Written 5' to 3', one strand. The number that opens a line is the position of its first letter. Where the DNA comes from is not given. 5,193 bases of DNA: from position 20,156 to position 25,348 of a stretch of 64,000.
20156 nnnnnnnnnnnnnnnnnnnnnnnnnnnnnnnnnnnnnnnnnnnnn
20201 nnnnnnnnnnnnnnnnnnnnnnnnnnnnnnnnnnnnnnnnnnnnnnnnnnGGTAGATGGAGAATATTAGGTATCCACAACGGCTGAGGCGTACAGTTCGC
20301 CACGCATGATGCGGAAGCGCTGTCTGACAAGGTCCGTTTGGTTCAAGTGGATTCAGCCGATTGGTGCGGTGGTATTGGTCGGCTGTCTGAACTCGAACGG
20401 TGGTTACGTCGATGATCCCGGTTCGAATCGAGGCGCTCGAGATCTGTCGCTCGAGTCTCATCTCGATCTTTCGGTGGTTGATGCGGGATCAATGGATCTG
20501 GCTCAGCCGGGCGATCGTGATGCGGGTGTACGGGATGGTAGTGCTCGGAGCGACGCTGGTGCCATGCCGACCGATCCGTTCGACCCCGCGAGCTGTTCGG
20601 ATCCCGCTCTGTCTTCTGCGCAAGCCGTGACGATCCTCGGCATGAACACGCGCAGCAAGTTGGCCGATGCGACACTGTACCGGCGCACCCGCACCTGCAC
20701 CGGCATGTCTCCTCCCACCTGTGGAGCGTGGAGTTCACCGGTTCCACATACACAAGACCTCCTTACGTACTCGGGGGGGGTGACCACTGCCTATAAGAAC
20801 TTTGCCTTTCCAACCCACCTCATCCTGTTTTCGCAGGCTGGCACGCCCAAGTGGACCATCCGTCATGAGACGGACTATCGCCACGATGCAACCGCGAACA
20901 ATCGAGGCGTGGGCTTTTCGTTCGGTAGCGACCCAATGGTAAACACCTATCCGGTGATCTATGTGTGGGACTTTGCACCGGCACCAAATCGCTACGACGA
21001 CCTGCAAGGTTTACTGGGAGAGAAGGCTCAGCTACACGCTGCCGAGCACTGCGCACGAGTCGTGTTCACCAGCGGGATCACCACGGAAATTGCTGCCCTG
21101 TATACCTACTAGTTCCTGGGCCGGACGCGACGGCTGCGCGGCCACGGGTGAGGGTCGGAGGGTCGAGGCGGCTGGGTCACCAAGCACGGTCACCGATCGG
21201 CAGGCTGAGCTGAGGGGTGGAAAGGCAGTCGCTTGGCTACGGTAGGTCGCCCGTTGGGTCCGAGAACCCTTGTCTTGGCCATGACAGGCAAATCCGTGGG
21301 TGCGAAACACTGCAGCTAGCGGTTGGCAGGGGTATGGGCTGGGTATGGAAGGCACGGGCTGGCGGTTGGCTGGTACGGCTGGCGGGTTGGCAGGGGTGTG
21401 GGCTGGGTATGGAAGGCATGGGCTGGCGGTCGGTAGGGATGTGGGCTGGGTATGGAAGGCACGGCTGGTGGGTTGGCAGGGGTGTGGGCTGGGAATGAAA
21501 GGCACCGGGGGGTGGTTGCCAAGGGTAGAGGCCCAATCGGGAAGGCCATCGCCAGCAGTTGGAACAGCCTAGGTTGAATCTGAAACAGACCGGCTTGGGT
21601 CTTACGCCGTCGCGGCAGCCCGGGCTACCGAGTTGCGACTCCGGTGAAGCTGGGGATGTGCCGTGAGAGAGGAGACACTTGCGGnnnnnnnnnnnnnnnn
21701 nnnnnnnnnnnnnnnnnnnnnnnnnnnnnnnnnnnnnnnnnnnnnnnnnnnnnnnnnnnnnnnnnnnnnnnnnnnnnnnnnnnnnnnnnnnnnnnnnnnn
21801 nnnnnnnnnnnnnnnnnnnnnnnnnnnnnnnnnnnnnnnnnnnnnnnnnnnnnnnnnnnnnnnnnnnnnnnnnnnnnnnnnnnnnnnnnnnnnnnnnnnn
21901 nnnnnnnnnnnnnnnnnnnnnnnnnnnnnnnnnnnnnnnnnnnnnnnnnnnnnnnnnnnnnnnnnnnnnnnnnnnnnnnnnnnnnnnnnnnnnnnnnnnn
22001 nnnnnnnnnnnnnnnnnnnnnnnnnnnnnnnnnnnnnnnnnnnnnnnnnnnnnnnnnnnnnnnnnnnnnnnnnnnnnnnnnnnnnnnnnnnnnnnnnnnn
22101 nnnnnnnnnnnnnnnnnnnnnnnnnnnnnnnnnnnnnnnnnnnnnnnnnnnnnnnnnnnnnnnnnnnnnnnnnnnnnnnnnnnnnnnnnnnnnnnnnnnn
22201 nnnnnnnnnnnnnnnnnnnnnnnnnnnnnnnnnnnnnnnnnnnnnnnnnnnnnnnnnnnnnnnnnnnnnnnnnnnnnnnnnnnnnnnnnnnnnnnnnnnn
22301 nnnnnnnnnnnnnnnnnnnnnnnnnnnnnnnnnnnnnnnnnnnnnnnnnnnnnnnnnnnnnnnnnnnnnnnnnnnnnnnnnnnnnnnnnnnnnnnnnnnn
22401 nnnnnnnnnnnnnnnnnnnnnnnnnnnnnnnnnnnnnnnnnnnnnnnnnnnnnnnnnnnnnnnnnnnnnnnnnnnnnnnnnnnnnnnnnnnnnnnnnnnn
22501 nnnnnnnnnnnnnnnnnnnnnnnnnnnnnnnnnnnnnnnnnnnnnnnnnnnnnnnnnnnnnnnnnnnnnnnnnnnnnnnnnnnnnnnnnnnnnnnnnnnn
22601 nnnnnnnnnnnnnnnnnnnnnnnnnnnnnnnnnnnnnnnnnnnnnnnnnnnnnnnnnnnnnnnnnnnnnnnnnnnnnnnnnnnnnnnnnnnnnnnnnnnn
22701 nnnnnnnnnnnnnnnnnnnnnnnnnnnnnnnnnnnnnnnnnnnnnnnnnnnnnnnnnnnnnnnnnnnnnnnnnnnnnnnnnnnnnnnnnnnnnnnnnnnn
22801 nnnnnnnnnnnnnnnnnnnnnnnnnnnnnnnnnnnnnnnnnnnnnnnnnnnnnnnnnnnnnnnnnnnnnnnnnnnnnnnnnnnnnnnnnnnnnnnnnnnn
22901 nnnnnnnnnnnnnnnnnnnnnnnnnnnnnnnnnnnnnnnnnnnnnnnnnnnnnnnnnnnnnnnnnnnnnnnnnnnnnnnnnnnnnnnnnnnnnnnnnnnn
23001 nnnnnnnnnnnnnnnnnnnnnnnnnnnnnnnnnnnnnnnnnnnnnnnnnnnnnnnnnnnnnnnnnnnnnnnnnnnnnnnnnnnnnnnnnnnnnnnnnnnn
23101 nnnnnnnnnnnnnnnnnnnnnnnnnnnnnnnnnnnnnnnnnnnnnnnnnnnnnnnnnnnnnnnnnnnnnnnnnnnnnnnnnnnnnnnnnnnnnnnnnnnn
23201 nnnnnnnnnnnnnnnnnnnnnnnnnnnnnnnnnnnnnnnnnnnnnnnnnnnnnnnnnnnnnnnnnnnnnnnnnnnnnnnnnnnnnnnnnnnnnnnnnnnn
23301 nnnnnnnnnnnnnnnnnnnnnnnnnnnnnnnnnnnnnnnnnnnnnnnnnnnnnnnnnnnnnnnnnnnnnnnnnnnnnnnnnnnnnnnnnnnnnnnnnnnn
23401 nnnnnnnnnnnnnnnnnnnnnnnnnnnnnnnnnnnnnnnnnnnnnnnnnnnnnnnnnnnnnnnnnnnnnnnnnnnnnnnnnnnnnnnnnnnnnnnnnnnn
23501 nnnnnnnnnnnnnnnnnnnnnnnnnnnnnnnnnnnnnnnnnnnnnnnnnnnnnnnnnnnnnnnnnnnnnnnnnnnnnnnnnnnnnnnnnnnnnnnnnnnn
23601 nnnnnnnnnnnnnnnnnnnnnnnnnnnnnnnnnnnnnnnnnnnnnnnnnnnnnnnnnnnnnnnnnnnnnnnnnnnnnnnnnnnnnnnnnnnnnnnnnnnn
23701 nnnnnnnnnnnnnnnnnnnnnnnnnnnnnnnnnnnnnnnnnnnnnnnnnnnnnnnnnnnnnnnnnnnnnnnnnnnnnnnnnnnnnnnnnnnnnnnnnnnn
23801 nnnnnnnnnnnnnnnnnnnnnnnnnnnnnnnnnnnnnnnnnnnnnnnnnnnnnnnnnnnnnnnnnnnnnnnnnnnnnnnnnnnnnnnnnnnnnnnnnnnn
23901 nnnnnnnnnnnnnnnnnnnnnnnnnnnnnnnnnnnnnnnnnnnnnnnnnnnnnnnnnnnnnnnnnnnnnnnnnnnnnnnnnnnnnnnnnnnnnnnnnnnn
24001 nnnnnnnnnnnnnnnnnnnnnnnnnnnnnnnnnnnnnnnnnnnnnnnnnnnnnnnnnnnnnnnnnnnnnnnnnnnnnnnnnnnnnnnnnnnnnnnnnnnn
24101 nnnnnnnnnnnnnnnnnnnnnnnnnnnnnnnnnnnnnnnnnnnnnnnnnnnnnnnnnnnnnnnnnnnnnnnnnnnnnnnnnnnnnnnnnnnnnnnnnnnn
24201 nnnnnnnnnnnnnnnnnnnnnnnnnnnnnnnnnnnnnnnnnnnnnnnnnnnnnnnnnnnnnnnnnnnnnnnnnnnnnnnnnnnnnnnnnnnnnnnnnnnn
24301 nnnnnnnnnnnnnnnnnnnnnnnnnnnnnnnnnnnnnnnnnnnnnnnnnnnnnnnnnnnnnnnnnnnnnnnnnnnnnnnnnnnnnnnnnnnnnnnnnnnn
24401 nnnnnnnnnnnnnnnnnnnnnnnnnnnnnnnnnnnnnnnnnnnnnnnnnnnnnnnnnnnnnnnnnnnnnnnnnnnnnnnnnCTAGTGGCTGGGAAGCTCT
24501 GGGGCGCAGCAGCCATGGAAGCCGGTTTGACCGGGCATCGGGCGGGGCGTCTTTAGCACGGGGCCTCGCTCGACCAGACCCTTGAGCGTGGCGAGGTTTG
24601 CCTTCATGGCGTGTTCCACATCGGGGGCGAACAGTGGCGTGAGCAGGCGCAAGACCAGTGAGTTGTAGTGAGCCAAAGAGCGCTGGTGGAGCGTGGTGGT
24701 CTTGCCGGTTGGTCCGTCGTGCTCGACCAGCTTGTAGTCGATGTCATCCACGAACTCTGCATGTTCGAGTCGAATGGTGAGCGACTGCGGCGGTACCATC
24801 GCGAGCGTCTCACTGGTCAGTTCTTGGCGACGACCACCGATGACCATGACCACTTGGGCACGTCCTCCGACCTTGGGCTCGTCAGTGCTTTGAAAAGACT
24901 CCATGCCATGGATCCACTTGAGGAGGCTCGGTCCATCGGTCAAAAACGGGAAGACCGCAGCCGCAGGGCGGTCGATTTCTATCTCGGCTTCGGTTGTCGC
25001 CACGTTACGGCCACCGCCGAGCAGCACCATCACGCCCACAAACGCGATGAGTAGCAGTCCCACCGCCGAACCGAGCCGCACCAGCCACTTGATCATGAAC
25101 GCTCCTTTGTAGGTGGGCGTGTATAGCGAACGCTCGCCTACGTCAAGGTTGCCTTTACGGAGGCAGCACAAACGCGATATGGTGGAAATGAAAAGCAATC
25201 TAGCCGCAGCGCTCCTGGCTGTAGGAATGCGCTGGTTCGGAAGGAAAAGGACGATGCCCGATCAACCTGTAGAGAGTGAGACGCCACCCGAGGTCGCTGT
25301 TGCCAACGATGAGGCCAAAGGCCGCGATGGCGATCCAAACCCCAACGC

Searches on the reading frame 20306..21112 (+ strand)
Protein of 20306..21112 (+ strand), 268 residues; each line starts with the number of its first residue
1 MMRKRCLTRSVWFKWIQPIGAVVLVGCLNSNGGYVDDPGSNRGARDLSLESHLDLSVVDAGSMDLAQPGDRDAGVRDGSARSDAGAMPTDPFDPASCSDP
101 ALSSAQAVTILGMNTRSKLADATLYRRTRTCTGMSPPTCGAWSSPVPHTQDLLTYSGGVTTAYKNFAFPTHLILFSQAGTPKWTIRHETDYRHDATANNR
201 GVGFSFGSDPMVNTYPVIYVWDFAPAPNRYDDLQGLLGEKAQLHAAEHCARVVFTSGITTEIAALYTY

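Call 3: search_protein_families(library=pfam, proteins=[window:20306-21112:+], max_evalue=0.01)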
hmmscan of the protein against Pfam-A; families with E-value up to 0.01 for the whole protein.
window:20306-21112:+ (268 aa): 0 families

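Call 4: search_protein_families(library=ncbifam, proteins=[window:20306-21112:+], max_evalue=0.01)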
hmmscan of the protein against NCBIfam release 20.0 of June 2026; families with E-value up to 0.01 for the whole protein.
window:20306-21112:+ (268 aa): 0 families

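Call 81: search_protein_families(library=ncbifam, proteins=[window:20306-21112:+], max_evalue=0.01)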
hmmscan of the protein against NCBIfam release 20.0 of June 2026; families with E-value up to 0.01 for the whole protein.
window:20306-21112:+ (268 aa): 0 families

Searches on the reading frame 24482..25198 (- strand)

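Call 10: search_protein_families(library=pfam, proteins=[window:24482-25198:-], max_evalue=0.001)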
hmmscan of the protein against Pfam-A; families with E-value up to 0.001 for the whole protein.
window:24482-25198:- (238 aa): 1 family
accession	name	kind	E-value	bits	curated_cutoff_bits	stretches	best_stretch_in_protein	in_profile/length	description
PF10604.15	Polyketide_cyc2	-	1.1e-10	42.4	27.4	1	68-210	3-142/142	Polyketide cyclase / dehydrase and lipid transport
